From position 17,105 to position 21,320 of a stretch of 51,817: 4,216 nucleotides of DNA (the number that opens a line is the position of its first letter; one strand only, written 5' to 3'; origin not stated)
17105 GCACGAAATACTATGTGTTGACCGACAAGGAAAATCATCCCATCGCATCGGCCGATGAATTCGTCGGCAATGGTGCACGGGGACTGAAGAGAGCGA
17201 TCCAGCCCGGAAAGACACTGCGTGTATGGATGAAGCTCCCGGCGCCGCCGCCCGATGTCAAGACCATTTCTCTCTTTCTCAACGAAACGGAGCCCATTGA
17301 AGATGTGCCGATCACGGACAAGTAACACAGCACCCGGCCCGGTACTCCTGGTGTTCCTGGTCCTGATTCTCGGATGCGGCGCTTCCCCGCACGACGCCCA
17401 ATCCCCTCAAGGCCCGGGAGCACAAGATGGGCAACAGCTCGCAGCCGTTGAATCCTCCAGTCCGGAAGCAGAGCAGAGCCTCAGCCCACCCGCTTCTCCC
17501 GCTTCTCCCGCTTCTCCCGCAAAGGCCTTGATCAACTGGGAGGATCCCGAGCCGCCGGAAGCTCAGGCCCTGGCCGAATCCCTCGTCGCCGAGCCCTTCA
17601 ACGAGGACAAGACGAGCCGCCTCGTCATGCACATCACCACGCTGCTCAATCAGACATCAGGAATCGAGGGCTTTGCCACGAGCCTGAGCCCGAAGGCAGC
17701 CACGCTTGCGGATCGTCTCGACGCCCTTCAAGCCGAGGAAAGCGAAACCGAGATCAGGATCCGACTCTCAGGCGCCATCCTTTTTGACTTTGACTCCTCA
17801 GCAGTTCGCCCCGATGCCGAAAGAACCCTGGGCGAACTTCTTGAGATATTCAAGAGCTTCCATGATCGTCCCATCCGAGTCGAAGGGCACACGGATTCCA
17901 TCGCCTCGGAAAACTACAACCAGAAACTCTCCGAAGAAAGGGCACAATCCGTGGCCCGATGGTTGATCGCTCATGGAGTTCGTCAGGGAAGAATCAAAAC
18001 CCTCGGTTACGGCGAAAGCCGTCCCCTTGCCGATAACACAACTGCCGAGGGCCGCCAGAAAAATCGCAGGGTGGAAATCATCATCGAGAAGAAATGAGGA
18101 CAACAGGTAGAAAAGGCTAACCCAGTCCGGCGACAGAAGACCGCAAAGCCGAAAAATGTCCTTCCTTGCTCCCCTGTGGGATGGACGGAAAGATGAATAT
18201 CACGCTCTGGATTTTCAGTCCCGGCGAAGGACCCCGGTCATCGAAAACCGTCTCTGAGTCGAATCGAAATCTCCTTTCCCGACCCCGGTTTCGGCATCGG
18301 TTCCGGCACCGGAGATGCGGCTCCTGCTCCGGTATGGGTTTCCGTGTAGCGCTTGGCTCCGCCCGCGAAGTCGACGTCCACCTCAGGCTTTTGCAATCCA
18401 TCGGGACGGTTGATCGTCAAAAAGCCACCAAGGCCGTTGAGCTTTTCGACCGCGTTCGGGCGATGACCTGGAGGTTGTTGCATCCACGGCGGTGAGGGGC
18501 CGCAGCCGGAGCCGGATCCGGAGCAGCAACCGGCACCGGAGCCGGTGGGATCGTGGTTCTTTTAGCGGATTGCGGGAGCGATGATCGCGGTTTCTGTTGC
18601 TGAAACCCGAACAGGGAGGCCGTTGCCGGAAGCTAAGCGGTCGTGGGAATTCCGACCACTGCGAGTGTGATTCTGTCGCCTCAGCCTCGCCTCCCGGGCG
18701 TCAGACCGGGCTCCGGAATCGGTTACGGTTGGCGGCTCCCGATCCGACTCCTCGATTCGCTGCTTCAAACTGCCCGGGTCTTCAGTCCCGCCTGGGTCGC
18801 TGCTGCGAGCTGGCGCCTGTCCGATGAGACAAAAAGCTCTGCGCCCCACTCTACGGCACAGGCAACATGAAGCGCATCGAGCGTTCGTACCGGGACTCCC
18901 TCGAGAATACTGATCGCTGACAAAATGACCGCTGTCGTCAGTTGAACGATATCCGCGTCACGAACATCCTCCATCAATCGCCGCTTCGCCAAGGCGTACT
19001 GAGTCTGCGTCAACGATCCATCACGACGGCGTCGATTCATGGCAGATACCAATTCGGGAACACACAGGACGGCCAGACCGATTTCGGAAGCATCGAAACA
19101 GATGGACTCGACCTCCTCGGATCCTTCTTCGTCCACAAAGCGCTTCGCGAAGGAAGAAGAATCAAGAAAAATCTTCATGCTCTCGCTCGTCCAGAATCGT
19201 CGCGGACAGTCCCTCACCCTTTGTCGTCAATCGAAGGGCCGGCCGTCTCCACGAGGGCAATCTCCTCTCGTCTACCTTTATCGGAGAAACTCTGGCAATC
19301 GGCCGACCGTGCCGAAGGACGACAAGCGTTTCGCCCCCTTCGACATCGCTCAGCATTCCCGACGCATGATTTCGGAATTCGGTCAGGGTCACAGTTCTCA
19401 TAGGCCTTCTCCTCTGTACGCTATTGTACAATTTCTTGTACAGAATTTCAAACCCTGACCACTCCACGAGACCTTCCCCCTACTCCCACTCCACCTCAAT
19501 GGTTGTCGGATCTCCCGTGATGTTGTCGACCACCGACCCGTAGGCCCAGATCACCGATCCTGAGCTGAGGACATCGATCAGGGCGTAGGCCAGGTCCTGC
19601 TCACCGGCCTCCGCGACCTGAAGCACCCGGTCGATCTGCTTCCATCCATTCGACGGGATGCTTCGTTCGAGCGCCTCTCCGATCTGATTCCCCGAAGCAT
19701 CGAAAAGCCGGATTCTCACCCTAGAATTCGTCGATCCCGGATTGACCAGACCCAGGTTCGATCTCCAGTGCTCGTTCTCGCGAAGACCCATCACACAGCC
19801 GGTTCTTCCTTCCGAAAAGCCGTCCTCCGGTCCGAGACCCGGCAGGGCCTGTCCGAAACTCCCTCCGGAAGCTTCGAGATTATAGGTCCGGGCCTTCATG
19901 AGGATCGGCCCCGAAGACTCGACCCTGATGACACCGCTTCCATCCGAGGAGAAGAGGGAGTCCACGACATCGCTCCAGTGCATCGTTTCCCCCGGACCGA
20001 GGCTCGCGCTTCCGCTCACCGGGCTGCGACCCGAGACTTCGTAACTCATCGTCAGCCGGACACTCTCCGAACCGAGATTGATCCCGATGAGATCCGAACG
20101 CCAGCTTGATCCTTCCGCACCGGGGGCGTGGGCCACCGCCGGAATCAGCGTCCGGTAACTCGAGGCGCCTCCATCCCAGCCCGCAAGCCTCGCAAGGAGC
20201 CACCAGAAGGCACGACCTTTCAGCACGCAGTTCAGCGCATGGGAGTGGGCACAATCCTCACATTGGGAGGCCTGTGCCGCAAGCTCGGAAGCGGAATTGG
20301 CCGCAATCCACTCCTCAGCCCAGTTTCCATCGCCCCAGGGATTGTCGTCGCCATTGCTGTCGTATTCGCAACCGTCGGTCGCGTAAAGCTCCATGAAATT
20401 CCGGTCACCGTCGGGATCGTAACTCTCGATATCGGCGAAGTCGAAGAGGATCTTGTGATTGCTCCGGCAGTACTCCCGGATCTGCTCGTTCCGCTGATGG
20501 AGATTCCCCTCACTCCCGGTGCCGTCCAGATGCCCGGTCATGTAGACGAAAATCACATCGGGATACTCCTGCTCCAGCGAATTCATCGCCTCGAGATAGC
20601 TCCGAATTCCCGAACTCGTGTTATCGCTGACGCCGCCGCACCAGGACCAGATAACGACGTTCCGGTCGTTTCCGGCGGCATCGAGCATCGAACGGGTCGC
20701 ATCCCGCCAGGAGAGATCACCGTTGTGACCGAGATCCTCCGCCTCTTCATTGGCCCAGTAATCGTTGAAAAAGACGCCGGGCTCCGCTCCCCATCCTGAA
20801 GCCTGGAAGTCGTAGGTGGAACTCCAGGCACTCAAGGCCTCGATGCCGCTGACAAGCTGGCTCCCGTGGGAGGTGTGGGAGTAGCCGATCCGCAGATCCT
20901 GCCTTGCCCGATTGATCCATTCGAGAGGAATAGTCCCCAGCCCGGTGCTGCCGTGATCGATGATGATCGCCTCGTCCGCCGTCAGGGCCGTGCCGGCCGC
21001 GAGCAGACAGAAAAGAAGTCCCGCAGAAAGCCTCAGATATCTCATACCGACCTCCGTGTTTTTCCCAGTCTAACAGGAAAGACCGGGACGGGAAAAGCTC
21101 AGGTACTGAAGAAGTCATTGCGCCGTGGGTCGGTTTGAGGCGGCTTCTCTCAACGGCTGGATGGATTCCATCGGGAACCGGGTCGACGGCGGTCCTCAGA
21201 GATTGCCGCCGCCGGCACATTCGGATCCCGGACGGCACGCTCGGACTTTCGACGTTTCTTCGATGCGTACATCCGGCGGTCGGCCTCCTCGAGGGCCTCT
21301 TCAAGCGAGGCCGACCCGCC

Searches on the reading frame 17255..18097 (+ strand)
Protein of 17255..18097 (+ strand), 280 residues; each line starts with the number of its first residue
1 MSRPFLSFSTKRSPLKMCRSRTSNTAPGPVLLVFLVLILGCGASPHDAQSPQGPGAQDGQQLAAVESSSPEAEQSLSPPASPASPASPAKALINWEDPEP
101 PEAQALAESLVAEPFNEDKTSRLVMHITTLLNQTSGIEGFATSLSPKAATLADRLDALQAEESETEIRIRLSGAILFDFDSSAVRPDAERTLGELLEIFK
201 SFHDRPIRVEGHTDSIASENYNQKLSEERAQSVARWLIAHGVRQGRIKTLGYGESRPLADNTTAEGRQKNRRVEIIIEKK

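Call 31: search_protein_families(library=pfam, proteins=[window:17255-18097:+], max_evalue=0.001)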
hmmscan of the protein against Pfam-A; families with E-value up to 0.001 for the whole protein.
window:17255-18097:+ (280 aa): 1 family
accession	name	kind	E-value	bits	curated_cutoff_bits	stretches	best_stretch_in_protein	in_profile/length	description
PF00691.25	OmpA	-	1.7e-26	92.9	27.2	1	176-271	1-98/98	OmpA family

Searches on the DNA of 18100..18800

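Call 79: search_rna_families(source=window, start=18100, end=18800, threshold=evalue, max_evalue=1)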
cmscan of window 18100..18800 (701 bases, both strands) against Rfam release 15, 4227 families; matches with E-value up to 1: 0.
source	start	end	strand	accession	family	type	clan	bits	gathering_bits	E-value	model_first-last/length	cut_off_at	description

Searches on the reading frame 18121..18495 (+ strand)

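Call 66: search_protein_families(library=pfam, proteins=[window:18121-18495:+], max_evalue=1)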
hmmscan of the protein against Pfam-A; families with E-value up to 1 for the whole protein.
window:18121-18495:+ (124 aa): 1 family
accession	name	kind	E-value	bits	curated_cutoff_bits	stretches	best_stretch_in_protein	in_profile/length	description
PF05635.17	23S_rRNA_IVP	-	0.0048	17.5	33.8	1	75-116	63-104/106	23S rRNA-intervening sequence protein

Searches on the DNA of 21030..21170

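Call 78: search_rna_families(source=window, start=21030, end=21170, threshold=evalue, max_evalue=1)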
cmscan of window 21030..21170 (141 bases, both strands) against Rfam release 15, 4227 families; matches with E-value up to 1: 1.
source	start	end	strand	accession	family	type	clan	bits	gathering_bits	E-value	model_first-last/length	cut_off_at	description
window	21037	21122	+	RF00646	mir-204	Gene; miRNA;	-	13.6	48.4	0.6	1-89/89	no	mir-204 microRNA precursor family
